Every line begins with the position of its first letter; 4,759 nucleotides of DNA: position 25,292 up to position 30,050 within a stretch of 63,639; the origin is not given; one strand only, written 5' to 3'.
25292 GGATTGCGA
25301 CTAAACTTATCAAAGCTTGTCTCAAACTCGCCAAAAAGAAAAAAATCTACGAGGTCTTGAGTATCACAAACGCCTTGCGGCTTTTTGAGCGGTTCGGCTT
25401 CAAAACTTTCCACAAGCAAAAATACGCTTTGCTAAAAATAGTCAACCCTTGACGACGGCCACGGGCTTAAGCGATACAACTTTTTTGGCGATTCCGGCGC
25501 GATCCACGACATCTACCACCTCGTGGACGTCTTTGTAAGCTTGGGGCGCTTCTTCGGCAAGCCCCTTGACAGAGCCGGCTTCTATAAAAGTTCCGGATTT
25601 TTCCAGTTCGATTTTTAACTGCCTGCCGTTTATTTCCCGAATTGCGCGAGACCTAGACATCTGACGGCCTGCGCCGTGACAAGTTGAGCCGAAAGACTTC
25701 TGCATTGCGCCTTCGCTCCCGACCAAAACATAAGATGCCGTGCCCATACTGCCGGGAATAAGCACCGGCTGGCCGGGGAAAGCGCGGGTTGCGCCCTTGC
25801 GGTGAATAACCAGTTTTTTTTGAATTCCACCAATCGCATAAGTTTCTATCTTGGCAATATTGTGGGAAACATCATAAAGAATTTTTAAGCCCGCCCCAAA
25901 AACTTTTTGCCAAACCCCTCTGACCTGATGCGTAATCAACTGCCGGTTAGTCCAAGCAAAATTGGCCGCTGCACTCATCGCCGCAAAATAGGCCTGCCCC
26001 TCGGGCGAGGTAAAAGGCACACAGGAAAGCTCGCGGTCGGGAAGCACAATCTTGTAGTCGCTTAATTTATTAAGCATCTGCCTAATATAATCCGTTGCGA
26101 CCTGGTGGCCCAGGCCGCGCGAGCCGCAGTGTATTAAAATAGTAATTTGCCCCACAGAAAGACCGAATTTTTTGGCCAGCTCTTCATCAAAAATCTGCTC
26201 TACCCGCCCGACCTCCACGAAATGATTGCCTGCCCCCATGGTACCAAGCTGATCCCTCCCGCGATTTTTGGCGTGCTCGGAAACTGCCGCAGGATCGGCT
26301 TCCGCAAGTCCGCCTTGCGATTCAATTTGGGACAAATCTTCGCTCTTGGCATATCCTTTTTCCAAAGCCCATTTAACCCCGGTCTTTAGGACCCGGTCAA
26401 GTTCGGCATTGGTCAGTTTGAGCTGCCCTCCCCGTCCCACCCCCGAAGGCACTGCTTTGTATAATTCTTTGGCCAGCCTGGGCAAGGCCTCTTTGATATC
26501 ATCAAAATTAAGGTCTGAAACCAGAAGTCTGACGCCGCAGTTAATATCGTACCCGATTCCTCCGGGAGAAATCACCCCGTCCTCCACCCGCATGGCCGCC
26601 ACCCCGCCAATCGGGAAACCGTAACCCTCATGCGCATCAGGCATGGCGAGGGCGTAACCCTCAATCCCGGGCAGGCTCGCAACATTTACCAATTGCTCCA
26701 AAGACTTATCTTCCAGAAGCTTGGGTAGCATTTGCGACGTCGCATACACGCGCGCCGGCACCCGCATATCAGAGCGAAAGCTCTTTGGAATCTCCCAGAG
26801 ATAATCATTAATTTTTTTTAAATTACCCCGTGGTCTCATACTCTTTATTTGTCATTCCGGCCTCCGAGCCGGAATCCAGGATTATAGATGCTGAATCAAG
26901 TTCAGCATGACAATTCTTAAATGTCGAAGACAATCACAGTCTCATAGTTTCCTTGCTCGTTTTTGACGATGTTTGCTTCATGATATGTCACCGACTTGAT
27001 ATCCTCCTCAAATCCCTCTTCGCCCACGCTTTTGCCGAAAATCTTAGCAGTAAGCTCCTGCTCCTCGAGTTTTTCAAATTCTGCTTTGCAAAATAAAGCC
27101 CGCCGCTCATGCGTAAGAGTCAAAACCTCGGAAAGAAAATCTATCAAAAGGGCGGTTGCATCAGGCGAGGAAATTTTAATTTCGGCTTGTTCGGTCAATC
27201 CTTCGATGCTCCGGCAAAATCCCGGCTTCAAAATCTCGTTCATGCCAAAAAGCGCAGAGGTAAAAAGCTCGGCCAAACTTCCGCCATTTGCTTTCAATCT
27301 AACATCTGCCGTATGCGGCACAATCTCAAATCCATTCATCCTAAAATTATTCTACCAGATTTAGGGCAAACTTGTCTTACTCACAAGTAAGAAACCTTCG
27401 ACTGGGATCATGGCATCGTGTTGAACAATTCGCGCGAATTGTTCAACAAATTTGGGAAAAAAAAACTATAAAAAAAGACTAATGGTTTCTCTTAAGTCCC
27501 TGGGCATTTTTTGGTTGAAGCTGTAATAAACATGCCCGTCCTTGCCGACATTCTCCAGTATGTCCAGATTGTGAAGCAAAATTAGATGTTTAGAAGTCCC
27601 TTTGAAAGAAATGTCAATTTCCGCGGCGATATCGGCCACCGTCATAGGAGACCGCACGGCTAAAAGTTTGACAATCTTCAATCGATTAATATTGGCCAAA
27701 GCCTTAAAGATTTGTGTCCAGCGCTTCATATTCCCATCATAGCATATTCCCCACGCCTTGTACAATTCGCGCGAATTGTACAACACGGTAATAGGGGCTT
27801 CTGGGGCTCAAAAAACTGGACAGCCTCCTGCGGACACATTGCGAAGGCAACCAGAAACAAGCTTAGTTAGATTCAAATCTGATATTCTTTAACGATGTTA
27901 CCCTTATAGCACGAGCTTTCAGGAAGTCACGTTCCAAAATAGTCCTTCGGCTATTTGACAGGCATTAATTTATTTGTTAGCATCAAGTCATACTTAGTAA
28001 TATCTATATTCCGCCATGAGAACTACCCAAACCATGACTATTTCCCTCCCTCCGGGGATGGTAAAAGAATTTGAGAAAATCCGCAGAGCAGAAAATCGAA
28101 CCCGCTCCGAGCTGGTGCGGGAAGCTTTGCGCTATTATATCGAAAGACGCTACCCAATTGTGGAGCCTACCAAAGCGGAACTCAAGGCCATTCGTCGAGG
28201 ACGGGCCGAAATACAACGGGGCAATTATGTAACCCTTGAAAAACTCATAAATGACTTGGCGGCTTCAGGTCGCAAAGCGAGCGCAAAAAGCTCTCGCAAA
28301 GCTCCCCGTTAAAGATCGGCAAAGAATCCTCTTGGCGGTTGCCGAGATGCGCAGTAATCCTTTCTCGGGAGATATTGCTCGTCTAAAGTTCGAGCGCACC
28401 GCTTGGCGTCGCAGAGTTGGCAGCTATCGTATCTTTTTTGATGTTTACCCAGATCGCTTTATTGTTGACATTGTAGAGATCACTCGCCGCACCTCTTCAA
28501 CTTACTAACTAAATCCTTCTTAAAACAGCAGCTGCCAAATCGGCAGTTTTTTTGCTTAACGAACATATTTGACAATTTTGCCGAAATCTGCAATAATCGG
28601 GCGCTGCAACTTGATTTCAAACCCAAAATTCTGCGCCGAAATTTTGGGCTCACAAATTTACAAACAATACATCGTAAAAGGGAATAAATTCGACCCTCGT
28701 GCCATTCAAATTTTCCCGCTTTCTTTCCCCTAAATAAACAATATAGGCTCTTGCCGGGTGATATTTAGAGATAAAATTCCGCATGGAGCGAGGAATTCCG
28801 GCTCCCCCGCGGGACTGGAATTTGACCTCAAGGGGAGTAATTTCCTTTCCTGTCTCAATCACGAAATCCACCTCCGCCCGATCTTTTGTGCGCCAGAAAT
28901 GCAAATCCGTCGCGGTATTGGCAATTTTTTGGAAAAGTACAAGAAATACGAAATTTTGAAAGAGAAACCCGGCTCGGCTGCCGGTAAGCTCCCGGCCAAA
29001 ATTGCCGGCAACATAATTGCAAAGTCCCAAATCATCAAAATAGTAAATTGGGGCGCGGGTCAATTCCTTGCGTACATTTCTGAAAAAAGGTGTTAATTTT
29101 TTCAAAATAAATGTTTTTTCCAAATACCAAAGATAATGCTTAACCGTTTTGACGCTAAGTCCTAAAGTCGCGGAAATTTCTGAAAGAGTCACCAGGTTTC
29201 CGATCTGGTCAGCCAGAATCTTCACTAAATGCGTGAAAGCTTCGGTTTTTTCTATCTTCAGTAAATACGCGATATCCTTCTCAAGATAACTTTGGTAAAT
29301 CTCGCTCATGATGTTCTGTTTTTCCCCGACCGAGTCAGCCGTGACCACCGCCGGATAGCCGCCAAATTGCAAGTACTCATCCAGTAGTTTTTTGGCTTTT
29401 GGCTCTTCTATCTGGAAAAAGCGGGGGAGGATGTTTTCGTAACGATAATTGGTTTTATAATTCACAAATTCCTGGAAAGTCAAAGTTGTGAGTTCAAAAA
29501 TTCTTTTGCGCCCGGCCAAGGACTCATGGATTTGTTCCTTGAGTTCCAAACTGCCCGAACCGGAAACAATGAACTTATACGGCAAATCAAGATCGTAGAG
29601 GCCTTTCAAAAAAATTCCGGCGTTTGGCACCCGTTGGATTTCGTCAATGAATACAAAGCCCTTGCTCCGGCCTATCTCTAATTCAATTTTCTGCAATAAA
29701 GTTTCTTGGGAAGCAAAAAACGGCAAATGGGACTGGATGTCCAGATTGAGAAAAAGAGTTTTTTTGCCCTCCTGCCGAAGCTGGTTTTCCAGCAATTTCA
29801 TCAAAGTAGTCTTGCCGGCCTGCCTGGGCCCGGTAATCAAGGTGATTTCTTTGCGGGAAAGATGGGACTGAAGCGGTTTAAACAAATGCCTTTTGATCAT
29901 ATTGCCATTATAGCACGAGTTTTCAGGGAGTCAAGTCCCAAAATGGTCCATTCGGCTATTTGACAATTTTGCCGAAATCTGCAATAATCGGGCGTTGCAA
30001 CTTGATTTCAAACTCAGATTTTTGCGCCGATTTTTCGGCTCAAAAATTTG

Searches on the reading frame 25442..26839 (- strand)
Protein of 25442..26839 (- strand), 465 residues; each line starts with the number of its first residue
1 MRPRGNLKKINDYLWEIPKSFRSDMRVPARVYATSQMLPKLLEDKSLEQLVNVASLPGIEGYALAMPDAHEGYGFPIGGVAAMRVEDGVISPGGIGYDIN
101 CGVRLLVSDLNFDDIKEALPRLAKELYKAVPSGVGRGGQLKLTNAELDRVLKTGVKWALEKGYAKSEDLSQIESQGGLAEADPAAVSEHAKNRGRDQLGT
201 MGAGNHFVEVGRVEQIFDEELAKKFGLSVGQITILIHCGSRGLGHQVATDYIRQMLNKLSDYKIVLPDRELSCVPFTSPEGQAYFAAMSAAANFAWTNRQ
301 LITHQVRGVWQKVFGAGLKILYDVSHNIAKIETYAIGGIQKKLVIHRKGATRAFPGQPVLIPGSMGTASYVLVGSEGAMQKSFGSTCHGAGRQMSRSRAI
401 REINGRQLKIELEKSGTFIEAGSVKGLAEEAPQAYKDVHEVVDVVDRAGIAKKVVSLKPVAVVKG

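Call 6: search_protein_families(library=pfam, proteins=[window:25442-26839:-], max_evalue=0.001)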
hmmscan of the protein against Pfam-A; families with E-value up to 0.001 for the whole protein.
window:25442-26839:- (465 aa): 1 family
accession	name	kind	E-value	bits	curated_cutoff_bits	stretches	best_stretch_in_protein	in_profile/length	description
PF01139.22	RtcB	-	6.4e-166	553.2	27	1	49-465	1-426/426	tRNA-splicing ligase RtcB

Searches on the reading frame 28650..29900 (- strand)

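Call 3: search_protein_families(library=pfam, proteins=[window:28650-29900:-], max_evalue=0.01)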
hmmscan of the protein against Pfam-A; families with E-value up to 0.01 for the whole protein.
window:28650-29900:- (416 aa): 13 families
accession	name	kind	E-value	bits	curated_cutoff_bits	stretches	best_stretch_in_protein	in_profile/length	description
PF13635.12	DUF4143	-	8.5e-41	139.8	28.1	1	207-361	1-159/160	Domain of unknown function (DUF4143)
PF13173.12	AAA_14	-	2.3e-30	105.7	27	1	17-145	2-128/129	AAA domain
PF13401.12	AAA_22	-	2e-06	28.6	27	1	16-125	4-76/130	AAA domain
PF13191.12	AAA_16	-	5.4e-05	24.2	32.6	1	7-75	16-85/167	AAA ATPase domain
PF01637.24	ATPase_2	-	7.4e-05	23.1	33.2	1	16-52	19-55/225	ATPase domain predominantly from Archaea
PF16575.11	CLP1_P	-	0.00012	22.4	26.6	1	24-55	1-32/188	mRNA cleavage and polyadenylation factor CLP1 P-loop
PF00005.33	ABC_tran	-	0.0008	20.5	25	1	8-56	2-50/137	ABC transporter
PF20720.3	nSTAND3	-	0.0014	18.7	27.2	1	7-51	7-51/155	Novel STAND NTPase 3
PF14516.12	AAA_35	-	0.0031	16.8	27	1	21-78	35-91/331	AAA-like domain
PF00004.35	AAA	-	0.0034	18.3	21.2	1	21-91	2-69/131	ATPase family associated with various cellular activities (AAA)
PF13604.12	AAA_30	-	0.004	17.4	27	1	15-49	16-50/191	AAA domain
PF13175.12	AAA_15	-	0.0052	16.9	32.1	0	15-114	20-94/374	AAA ATPase domain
PF13555.12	AAA_29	-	0.0062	16.7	27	0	5-34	10-39/61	P-loop containing region of AAA domain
